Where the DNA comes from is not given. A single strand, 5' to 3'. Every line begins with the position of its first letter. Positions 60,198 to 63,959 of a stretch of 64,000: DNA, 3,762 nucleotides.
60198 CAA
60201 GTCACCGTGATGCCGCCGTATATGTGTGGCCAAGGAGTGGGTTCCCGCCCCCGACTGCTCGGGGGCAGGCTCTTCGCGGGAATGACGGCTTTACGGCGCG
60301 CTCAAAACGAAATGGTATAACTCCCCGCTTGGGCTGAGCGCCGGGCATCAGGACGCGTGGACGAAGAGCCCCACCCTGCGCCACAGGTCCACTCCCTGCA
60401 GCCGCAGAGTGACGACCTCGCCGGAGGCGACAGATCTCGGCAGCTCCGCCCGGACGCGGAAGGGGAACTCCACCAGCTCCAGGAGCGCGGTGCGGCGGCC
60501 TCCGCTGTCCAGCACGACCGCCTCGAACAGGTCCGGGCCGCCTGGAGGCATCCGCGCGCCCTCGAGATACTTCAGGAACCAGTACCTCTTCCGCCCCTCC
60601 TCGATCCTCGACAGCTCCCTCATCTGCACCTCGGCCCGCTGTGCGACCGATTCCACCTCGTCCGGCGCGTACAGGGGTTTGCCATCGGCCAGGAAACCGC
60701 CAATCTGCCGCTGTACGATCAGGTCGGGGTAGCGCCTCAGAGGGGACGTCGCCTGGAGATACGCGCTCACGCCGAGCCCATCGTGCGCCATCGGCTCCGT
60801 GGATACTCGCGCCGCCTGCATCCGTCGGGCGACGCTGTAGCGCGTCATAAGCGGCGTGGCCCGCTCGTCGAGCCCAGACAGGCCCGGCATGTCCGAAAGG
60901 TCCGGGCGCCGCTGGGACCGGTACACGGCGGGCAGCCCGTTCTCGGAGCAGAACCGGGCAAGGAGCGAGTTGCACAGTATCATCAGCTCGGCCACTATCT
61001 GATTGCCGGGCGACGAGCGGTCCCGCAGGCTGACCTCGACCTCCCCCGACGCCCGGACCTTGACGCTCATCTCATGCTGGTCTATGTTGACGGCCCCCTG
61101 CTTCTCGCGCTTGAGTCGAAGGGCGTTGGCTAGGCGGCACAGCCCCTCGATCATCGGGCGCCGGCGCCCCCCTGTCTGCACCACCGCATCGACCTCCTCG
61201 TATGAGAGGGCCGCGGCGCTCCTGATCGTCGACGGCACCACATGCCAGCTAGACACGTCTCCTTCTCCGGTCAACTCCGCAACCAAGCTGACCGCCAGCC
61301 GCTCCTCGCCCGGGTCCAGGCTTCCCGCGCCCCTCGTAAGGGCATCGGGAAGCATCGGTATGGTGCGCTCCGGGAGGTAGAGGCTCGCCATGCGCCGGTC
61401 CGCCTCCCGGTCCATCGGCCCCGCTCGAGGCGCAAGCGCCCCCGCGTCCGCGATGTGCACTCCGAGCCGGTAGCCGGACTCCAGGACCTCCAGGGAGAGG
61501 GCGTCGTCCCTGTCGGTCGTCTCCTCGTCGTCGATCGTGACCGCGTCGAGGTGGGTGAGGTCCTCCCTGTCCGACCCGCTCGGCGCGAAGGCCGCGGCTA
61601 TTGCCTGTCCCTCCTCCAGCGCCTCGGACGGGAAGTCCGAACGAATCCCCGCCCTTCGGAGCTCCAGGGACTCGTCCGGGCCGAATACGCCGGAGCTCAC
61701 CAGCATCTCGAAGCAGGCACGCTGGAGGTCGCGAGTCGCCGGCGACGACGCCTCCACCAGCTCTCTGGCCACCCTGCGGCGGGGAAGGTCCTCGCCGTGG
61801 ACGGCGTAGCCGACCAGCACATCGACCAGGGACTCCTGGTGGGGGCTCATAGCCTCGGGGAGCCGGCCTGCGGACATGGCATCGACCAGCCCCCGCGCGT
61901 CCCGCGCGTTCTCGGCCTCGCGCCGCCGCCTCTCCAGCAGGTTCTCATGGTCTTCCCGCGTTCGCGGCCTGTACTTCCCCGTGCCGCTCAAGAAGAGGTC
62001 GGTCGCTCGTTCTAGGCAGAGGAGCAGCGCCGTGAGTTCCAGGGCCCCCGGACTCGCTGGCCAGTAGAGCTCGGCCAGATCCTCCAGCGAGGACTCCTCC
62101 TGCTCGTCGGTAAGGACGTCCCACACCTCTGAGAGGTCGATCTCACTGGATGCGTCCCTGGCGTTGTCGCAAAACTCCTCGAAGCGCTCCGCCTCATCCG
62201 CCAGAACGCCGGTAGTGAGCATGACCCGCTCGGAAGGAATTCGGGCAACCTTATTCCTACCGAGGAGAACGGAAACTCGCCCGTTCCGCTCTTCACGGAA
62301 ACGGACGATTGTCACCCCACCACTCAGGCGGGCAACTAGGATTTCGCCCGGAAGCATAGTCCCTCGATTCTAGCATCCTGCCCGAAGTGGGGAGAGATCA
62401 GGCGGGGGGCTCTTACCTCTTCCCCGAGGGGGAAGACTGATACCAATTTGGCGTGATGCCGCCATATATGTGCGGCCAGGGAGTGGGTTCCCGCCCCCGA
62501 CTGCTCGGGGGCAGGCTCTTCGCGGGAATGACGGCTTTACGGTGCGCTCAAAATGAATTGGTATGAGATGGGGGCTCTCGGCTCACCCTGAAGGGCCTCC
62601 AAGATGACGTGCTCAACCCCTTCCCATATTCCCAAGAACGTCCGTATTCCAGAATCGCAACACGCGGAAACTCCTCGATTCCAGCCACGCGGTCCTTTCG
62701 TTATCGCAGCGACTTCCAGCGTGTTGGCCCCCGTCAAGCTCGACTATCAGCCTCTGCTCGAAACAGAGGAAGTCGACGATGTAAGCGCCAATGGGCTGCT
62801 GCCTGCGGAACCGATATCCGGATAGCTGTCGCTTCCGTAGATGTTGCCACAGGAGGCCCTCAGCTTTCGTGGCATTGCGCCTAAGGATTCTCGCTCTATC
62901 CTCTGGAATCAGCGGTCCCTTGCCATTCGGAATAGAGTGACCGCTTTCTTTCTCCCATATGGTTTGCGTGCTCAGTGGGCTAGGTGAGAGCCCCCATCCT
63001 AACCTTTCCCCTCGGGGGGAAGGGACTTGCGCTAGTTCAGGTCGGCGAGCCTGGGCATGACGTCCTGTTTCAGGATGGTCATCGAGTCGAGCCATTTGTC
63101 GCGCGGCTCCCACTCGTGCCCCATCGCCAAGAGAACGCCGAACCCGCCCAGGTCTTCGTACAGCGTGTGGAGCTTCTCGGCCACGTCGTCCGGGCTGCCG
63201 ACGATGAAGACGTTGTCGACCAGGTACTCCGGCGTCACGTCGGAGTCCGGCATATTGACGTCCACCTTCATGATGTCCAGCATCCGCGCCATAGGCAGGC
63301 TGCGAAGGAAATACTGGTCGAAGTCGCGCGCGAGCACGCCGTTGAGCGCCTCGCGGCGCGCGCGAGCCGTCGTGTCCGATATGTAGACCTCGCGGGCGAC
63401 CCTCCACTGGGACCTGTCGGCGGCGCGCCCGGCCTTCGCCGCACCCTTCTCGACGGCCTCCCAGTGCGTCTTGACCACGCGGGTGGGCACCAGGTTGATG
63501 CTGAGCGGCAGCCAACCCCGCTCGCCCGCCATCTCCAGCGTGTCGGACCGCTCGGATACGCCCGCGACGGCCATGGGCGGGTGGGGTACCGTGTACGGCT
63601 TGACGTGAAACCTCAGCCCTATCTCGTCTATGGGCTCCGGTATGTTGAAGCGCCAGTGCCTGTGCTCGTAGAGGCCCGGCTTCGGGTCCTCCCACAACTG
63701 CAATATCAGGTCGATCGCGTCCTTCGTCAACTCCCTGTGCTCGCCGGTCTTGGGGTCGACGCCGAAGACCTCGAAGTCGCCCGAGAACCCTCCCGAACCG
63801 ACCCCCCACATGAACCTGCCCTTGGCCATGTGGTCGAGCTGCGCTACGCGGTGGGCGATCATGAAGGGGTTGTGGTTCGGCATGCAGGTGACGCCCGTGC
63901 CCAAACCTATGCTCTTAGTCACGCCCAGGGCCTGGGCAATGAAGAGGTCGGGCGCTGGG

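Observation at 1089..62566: Sixteen near-identical 100/123/124-bp TIR elements (MITE-A/B) with 3-bp TNA target-site duplications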

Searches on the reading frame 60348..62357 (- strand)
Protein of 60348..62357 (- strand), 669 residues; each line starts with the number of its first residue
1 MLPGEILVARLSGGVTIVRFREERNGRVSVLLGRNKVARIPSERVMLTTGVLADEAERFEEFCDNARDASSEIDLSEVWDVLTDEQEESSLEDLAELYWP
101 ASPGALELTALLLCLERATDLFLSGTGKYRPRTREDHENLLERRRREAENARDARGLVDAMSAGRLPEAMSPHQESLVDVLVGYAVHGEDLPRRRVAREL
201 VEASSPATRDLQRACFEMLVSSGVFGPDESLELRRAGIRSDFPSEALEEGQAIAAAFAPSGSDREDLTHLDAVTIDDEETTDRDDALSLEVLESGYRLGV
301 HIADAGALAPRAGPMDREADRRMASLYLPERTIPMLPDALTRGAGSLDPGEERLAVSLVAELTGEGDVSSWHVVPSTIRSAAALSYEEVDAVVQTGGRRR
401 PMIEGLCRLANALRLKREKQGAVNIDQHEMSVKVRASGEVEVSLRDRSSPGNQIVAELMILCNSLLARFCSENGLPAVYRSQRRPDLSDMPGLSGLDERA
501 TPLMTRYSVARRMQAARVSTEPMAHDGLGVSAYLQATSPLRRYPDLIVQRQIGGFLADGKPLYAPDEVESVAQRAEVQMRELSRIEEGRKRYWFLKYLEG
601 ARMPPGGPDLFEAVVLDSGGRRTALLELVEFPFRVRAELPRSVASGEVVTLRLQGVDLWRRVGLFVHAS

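Call 50: search_protein_families(library=pfam, proteins=[window:60348-62357:-], max_evalue=0.001)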
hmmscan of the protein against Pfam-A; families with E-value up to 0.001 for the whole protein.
window:60348-62357:- (669 aa): 3 families
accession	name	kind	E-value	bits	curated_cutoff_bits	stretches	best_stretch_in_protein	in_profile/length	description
PF00773.25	RNB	-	5e-77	259.8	29.3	1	264-556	1-324/326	RNB domain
PF18614.7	RNase_II_C_S1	-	0.00019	21.6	26.6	1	611-662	3-53/59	RNase II-type exonuclease C-terminal S1 domain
PF23161.1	HTH_RNase_II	-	0.0002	22.6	24.7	1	138-231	2-95/95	Double HTH domain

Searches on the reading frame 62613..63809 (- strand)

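Call 50: search_protein_families(library=pfam, proteins=[window:62613-63809:-], max_evalue=0.001)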
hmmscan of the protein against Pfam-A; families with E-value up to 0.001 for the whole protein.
window:62613-63809:- (398 aa): 2 families
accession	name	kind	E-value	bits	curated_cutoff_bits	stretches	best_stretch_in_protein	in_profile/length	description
PF04480.18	DUF559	-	1.2e-36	125.3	20.6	1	304-395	5-97/109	Protein of unknown function (DUF559)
PF18741.7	MTES_1575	-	0.00011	22.6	38.2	1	330-392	12-82/96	REase_MTES_1575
